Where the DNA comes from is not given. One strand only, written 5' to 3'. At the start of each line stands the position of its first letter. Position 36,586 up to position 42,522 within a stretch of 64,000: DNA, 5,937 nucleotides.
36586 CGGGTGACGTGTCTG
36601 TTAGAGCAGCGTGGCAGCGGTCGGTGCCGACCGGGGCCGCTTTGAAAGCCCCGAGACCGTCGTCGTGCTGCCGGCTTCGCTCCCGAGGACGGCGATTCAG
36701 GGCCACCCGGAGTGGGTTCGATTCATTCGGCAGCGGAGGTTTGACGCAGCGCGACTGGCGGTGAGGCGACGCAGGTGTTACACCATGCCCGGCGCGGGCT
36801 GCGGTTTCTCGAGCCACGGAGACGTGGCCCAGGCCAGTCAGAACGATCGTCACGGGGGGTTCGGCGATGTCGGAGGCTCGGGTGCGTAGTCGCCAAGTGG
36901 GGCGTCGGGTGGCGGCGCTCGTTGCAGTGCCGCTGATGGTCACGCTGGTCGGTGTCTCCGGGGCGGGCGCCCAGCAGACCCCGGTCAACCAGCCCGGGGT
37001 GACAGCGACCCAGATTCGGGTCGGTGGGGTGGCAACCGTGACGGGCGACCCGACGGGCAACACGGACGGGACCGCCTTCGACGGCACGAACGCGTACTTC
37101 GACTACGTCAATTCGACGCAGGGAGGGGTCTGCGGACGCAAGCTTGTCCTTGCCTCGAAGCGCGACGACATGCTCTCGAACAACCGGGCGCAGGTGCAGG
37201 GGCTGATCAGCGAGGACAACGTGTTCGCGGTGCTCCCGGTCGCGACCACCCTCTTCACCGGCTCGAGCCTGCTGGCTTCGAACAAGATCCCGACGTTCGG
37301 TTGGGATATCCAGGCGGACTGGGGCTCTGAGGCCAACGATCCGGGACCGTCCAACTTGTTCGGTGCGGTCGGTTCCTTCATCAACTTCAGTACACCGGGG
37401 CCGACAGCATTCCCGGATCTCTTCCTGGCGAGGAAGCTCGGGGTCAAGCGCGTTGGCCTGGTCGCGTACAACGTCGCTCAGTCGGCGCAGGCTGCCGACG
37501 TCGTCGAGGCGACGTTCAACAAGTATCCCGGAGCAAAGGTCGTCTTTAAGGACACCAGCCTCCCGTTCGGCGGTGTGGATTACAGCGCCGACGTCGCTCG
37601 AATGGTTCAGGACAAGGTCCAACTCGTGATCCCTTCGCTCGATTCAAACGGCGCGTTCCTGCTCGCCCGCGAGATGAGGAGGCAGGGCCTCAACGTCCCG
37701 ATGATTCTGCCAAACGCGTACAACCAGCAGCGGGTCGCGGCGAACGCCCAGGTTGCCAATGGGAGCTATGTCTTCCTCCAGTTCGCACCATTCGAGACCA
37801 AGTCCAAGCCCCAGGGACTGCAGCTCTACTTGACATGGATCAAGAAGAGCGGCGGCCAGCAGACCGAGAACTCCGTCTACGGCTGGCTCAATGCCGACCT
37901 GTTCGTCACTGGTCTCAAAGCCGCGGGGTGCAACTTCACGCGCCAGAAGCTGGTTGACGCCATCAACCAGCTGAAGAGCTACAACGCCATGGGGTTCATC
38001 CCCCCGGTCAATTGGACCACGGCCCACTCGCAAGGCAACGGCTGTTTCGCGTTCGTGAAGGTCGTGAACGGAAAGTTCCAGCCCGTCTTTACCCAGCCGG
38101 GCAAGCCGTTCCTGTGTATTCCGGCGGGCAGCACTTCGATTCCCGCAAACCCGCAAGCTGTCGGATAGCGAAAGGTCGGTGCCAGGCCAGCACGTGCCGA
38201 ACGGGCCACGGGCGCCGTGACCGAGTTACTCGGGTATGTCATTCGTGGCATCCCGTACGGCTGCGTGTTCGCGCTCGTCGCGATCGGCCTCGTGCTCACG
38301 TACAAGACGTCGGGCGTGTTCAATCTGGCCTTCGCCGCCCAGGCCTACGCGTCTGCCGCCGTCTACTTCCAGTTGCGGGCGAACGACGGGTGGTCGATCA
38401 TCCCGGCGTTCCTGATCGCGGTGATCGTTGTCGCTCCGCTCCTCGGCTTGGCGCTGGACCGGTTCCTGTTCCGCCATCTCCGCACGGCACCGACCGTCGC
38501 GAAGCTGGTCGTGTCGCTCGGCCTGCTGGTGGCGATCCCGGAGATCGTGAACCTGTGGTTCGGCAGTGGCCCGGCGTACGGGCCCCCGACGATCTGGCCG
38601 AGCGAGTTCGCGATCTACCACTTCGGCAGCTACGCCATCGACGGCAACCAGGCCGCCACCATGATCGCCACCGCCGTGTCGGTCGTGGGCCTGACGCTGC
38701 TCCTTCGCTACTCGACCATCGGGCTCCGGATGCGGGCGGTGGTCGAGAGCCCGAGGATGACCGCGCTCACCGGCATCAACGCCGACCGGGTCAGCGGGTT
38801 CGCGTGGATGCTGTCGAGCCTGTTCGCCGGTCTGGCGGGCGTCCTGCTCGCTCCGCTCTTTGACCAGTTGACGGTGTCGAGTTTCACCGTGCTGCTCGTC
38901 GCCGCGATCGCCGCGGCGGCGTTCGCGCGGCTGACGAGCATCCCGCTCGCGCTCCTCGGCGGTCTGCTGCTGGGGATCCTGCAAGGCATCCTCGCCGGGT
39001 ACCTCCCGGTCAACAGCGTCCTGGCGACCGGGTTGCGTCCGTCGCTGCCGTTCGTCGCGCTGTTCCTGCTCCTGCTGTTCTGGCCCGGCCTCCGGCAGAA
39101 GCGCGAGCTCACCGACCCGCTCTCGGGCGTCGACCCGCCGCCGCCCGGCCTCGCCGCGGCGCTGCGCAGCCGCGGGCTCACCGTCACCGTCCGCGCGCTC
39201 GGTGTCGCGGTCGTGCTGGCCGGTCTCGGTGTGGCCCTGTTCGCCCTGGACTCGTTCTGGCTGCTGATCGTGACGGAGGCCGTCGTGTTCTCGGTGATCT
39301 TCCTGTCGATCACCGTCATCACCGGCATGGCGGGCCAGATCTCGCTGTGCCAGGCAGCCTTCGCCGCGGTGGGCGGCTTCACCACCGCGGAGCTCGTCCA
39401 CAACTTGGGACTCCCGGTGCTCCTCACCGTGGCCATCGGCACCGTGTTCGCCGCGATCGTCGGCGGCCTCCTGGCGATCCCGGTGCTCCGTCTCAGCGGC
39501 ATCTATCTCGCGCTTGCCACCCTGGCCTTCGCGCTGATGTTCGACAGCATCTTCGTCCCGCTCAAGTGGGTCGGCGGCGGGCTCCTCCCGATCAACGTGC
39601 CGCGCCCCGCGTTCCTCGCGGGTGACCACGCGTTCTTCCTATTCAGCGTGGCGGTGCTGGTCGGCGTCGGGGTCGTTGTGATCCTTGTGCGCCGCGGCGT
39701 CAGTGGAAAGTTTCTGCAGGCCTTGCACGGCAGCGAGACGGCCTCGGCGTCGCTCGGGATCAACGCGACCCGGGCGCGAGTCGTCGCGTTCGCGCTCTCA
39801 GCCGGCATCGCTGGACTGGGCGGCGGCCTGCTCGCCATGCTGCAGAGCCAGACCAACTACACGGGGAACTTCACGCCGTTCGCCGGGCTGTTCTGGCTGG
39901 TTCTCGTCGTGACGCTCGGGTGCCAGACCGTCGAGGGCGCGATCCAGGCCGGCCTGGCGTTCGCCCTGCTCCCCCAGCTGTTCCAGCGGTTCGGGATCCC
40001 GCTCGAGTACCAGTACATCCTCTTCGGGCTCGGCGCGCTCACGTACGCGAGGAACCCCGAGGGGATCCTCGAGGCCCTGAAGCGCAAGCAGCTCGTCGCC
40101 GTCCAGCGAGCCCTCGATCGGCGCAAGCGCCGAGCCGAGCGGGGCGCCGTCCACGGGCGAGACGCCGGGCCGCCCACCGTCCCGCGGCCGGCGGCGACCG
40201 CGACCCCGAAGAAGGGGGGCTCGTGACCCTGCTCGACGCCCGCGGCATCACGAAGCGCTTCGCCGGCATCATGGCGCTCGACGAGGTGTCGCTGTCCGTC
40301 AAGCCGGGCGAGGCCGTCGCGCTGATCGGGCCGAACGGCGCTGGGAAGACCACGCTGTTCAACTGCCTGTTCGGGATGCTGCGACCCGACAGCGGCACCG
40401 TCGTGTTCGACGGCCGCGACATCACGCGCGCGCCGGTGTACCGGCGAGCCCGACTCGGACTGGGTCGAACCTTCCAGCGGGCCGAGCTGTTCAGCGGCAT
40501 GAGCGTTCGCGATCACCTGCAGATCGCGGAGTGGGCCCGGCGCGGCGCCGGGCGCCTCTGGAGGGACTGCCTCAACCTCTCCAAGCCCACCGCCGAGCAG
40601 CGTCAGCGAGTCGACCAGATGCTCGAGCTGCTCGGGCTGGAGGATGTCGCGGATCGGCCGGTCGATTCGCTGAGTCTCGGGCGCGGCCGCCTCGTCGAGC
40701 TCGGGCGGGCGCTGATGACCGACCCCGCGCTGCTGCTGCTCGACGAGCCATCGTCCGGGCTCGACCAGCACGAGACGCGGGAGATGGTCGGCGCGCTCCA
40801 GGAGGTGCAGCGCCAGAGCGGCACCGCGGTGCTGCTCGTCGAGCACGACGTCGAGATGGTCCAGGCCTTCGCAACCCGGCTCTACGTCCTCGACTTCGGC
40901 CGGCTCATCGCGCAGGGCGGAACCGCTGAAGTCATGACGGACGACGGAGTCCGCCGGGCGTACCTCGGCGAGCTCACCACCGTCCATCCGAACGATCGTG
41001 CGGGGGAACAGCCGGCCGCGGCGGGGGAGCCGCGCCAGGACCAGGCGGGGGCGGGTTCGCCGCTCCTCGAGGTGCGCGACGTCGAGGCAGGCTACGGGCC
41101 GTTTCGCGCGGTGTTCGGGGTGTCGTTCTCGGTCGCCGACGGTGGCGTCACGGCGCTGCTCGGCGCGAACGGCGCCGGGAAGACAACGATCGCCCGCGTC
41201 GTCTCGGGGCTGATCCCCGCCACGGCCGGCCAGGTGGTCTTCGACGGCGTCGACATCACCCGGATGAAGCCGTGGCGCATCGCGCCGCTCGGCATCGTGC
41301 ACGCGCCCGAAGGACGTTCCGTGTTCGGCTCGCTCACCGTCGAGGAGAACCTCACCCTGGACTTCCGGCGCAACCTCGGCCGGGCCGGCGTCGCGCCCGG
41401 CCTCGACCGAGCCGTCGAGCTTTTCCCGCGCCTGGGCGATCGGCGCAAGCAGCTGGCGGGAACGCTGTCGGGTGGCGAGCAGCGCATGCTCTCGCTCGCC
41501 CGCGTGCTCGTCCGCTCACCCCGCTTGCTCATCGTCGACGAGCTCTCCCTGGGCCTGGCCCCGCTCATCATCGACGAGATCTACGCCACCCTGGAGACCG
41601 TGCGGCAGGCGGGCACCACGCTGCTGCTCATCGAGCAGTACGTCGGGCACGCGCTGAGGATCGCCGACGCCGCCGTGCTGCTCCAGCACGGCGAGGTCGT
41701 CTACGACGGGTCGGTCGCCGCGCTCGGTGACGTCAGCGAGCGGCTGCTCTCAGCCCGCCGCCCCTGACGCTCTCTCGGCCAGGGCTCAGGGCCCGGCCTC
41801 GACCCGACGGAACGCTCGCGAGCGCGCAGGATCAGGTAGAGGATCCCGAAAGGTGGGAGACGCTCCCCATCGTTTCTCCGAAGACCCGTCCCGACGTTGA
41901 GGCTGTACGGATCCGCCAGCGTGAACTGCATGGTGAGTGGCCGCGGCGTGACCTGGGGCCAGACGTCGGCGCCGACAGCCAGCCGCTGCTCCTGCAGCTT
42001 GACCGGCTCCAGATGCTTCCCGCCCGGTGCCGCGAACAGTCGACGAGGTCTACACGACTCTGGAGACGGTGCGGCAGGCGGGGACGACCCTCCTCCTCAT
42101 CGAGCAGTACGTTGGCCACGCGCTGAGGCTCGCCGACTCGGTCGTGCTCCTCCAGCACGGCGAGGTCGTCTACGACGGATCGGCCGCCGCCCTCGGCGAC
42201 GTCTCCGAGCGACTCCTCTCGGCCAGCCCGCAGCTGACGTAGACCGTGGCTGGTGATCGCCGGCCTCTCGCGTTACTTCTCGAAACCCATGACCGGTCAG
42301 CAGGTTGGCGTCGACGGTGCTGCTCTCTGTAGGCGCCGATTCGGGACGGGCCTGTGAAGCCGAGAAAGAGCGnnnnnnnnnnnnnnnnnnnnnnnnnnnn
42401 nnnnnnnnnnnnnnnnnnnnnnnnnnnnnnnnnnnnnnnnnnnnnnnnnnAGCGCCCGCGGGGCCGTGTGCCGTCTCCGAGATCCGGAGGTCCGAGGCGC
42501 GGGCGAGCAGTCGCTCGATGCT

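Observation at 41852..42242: Patchwork of three displaced gene fragments directly downstream of the ABC ATPase gene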

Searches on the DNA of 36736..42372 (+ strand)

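Call 61: search_dna_similar(query=window:36736-42372:+, collection=plasmids, mode=distant, max_rows=5)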
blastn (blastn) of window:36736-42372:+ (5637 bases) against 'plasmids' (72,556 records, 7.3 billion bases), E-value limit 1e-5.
Records with a match: 663; places in all: 1111; records where one place covers at least 80% of the query: 0.
Best place of each record, by identity: 90-95% 8; 80-90% 60; 60-80% 595.
By first word of the organism name: Ralstonia 137; Rhizobium 71; Sinorhizobium 64; Azospirillum 45; Pseudosulfitobacter 43; Paracoccus 26; Shinella 17; Burkholderia 14; Roseomonas 14; Deinococcus 13; and 83 more.
By predicted mobility (MOB-suite, as given by PLSDB): non-mobilizable 398; mobilizable 146; conjugative 119.
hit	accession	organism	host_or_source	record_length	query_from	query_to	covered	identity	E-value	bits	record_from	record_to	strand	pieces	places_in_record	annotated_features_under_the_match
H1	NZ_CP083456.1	Deinococcus taeanensis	whole organism,coastal dune soil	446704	3572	4834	13%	67.9%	9e-29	221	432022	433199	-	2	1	ABC transporter ATP-binding protein (x2)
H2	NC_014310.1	Ralstonia solanacearum PSI07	-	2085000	3477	4830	12%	66.8%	5e-13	165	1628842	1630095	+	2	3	none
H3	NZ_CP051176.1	Ralstonia solanacearum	Whole organism,tomato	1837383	3489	4833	11%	67.1%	3e-16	165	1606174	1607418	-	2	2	none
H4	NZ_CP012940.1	Ralstonia solanacearum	plantain,cell culture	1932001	3489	4830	11%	67.2%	3e-16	175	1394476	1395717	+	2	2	none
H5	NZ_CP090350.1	Methylobacterium oryzae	single cell,soil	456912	3953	4843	12%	66.6%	2e-17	167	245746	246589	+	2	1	ABC transporter ATP-binding protein (x2)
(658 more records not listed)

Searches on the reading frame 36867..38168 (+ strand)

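Call 7: search_protein_families(library=pfam, proteins=[window:36867-38168:+])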
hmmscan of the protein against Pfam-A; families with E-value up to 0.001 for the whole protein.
window:36867-38168:+ (433 aa): 1 family
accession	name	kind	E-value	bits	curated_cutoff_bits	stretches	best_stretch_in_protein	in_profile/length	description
PF13458.12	Peripla_BP_6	-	2.2e-39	136.6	31.7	1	49-402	1-342/343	Periplasmic binding protein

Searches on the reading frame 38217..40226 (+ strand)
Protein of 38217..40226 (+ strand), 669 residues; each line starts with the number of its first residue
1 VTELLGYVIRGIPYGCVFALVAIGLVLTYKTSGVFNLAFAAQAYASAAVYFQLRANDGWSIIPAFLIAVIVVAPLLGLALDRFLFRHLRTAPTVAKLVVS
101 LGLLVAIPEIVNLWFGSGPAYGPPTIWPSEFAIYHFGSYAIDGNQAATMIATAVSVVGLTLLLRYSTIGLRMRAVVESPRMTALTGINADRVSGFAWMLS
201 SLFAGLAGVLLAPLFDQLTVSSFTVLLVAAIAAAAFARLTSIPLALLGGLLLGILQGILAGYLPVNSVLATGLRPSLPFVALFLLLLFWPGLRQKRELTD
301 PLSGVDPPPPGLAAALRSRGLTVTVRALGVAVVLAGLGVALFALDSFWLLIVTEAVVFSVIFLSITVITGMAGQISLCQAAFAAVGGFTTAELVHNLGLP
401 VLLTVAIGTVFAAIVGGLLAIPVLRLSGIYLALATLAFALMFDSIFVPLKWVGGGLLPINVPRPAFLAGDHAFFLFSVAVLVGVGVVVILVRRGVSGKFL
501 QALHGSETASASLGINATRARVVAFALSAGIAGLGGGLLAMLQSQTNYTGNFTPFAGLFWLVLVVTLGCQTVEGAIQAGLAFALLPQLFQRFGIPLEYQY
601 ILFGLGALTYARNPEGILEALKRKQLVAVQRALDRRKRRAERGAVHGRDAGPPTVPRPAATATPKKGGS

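Call 7: search_protein_families(library=pfam, proteins=[window:38217-40226:+])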
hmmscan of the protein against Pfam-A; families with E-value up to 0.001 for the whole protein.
window:38217-40226:+ (669 aa): 1 family
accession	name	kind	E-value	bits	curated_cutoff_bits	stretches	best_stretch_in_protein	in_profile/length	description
PF02653.21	BPD_transp_2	-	1.2e-46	159.5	26.8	2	11-270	5-253/269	Branched-chain amino acid transport system / permease component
